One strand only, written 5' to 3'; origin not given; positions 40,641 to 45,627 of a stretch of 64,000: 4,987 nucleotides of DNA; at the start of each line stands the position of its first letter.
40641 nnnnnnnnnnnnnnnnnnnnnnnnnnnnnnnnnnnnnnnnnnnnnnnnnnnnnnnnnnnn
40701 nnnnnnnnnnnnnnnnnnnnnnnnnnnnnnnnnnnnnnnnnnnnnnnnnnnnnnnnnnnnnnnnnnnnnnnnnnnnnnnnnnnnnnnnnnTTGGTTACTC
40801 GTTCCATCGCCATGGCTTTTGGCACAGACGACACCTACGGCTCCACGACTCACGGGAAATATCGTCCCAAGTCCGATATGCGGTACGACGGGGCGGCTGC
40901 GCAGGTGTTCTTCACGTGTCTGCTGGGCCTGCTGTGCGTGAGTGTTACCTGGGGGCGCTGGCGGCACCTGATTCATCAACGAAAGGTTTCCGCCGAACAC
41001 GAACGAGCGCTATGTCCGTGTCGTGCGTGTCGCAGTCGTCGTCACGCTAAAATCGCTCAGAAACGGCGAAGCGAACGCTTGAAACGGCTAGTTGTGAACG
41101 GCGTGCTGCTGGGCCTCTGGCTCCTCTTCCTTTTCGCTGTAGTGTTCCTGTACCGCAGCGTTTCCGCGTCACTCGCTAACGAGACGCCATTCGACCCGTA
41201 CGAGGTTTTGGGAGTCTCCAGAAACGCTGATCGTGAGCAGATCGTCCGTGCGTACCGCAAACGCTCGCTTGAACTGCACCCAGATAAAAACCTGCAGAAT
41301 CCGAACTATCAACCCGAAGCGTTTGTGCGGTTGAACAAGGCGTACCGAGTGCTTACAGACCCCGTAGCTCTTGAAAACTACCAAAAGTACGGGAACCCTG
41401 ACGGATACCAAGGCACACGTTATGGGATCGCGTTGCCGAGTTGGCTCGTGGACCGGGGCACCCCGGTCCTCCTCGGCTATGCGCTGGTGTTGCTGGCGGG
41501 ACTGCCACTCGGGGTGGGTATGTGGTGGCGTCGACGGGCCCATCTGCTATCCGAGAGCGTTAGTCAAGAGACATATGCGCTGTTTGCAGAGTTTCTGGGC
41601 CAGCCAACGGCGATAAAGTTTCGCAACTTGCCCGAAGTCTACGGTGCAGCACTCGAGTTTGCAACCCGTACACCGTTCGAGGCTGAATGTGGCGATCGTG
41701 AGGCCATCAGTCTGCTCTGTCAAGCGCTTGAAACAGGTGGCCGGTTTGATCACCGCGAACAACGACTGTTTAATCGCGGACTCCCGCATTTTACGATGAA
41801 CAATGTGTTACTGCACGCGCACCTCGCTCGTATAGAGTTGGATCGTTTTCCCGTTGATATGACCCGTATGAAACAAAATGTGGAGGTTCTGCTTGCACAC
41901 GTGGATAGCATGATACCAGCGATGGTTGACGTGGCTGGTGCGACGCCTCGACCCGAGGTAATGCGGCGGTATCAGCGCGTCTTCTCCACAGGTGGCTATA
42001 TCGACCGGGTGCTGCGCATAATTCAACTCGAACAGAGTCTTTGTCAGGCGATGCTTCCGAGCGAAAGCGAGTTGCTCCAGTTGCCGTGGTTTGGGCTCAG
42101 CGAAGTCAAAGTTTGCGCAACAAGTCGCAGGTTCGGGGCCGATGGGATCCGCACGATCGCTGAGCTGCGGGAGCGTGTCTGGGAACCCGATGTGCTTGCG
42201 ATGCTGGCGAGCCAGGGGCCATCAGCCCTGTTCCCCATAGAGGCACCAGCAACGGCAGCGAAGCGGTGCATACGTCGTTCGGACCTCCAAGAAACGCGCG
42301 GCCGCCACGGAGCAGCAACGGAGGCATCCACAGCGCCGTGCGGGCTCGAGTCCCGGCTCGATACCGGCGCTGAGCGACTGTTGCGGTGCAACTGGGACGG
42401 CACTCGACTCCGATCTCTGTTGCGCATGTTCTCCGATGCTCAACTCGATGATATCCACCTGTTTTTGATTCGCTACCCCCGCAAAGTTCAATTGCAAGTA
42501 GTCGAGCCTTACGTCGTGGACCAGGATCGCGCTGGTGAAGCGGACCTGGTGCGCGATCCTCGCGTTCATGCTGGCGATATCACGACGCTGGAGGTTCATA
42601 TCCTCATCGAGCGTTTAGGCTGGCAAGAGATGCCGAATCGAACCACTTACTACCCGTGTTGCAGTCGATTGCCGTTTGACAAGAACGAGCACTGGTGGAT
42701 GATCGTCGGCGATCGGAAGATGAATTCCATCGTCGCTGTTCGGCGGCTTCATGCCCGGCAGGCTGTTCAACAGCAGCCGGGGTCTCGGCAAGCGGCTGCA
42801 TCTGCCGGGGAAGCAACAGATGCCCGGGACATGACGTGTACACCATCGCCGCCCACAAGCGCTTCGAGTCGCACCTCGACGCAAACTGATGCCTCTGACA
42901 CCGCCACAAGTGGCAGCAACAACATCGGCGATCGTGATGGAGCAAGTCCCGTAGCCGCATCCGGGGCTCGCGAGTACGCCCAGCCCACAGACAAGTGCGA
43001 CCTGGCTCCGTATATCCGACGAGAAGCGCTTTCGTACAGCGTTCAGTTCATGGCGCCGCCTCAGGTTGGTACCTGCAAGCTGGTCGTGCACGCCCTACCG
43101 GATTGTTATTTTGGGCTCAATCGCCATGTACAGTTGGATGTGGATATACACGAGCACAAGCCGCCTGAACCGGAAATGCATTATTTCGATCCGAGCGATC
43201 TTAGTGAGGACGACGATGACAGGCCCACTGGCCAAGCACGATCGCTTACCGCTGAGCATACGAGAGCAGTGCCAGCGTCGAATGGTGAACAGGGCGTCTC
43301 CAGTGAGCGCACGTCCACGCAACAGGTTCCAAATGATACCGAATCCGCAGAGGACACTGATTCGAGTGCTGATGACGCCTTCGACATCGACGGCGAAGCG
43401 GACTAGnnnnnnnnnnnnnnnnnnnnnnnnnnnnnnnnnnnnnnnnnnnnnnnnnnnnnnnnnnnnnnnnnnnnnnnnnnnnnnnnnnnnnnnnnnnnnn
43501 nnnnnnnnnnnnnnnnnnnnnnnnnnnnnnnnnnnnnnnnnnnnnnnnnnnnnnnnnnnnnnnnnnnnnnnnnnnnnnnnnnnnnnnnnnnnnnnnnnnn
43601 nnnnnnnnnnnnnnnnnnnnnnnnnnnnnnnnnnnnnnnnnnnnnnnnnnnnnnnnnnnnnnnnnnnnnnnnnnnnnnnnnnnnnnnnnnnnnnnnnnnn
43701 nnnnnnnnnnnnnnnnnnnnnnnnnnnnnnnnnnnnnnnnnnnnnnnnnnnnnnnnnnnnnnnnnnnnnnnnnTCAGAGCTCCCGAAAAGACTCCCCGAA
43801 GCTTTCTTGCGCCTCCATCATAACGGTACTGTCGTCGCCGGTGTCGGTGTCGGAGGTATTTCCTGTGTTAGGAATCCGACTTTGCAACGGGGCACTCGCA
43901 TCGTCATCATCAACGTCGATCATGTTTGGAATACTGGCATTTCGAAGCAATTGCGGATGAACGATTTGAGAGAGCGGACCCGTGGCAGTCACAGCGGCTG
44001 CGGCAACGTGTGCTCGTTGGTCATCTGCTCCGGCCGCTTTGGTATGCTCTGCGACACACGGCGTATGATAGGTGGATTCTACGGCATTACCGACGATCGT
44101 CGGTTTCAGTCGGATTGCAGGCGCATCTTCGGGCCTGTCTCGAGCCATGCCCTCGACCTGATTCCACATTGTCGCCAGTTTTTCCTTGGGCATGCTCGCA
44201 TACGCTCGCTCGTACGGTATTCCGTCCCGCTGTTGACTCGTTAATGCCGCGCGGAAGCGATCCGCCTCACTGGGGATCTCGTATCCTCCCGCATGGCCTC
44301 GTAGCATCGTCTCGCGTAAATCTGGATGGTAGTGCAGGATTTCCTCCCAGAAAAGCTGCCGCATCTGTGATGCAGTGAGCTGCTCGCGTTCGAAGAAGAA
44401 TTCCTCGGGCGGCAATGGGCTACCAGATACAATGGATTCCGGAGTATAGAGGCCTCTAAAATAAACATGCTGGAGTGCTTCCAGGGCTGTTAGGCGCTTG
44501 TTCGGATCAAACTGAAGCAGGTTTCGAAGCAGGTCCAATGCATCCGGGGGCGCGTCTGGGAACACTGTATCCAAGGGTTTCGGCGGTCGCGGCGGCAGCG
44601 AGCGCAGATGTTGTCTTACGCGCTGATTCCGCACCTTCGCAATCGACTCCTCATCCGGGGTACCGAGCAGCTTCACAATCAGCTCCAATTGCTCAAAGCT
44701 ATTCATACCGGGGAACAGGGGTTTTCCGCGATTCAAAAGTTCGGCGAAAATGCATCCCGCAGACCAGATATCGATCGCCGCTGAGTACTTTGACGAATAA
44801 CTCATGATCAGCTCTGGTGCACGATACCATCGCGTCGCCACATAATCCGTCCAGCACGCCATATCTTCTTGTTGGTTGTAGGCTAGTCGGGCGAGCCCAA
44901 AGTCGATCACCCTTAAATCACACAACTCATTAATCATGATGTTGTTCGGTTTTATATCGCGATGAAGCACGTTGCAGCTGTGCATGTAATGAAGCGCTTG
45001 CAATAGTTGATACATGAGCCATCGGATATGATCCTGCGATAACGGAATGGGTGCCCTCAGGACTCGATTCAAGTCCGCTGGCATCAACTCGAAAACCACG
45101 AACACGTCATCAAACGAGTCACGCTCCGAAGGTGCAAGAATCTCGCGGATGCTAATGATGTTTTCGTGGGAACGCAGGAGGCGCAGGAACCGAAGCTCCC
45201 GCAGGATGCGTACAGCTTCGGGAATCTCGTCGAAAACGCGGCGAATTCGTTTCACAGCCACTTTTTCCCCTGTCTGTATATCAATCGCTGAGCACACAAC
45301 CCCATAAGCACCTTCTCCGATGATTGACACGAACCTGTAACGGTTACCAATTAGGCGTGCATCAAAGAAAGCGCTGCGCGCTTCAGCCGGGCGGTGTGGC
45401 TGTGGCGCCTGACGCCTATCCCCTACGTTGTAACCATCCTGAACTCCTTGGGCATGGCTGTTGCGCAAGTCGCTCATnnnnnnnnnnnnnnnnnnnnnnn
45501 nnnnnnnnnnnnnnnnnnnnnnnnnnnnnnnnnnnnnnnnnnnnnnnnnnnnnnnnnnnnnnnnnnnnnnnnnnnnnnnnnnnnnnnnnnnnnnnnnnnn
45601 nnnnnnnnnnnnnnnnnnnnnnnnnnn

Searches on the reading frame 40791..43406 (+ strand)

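Call 39: search_protein_families(library=pfam, proteins=[window:40791-43406:+], max_evalue=0.00001)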
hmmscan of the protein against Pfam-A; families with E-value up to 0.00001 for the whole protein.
window:40791-43406:+ (871 aa): 2 families
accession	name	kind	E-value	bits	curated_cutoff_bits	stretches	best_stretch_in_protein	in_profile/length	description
PF00226.36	DnaJ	-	2.7e-18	66.3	27.8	1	135-197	1-62/63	DnaJ domain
PF02889.21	Sec63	-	9.6e-07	28.8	25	0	338-659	80-211/252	Sec63 Brl domain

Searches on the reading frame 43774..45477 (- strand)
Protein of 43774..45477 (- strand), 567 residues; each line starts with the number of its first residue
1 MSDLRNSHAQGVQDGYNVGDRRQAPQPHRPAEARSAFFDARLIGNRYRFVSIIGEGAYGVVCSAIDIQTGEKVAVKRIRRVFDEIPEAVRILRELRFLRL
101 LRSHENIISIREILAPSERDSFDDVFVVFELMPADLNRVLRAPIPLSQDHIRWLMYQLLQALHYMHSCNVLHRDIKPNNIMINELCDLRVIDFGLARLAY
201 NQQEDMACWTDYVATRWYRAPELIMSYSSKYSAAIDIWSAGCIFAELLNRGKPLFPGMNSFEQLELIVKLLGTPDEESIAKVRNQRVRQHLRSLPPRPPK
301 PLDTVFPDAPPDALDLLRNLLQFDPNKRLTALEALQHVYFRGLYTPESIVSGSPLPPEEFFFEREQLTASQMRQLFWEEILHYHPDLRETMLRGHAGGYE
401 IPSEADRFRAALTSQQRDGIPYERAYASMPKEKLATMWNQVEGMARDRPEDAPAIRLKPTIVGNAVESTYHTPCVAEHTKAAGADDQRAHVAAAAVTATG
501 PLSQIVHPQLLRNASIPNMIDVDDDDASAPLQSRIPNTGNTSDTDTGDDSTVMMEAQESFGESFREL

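Call 39: search_protein_families(library=pfam, proteins=[window:43774-45477:-], max_evalue=0.00001)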
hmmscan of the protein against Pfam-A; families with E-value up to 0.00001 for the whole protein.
window:43774-45477:- (567 aa): 3 families
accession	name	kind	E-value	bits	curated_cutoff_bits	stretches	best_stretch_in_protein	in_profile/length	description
PF00069.31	Pkinase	-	5.4e-64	216.6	31.7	1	47-340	1-263/263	Protein kinase domain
PF07714.23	PK_Tyr_Ser-Thr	-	4.4e-30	105.3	23.1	1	49-268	3-218/258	Protein tyrosine and serine/threonine kinase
PF01636.29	APH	-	4.2e-06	27.1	23.2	0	170-200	170-201/239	Phosphotransferase enzyme family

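Call 40: search_solved_structures(query=window:43774-45477:-, max_evalue=1e-40)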
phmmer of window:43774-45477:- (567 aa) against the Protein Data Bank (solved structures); distinct sequences matched with E-value up to 1e-40: 472 (the best 60 are shown).
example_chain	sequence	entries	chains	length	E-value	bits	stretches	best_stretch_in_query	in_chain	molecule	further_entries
6dtl_A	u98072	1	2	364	3.7e-97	329.2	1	50-388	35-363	Mitogen-activated protein kinase 6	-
5ci6_A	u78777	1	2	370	3.9e-97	329.2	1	50-388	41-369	Mitogen-activated protein kinase 6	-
4b99_A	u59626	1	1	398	4.7e-94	319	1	37-385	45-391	MITOGEN-ACTIVATED PROTEIN KINASE 7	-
4ic7_A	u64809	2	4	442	5.6e-94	318.8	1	37-385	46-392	Mitogen-activated protein kinase 7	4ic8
5o7i_A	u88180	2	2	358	1.2e-93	317.6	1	43-385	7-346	Mitogen-activated protein kinase 7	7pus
5byz_A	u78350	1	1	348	1.7e-93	317.1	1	43-385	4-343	Mitogen-activated protein kinase 7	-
7w5c_A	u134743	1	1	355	1.8e-93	317.1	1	52-385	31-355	Mitogen-activated protein kinase 4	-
6hkm_A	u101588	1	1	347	1.9e-93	317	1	43-385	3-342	Mitogen-activated protein kinase 7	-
4zsg_A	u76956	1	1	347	1.9e-93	317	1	43-385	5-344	Mitogen-activated protein kinase 7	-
5byy_A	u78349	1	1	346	2.1e-93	316.8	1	43-385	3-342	Mitogen-activated protein kinase 7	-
4zsj_A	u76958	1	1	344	2.6e-93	316.6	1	43-385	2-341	Mitogen-activated protein kinase 7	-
9lta_B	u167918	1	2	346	1.1e-92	314.5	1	43-385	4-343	Mitogen-activated protein kinase 7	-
4zsl_A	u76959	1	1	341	2.9e-92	313.1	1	46-385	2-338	Mitogen-activated protein kinase 7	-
6hkn_A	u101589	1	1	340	4.4e-92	312.5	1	47-385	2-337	Mitogen-activated protein kinase 7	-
2b9f_A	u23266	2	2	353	3.1e-91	309.7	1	44-381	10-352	Mitogen-activated protein kinase FUS3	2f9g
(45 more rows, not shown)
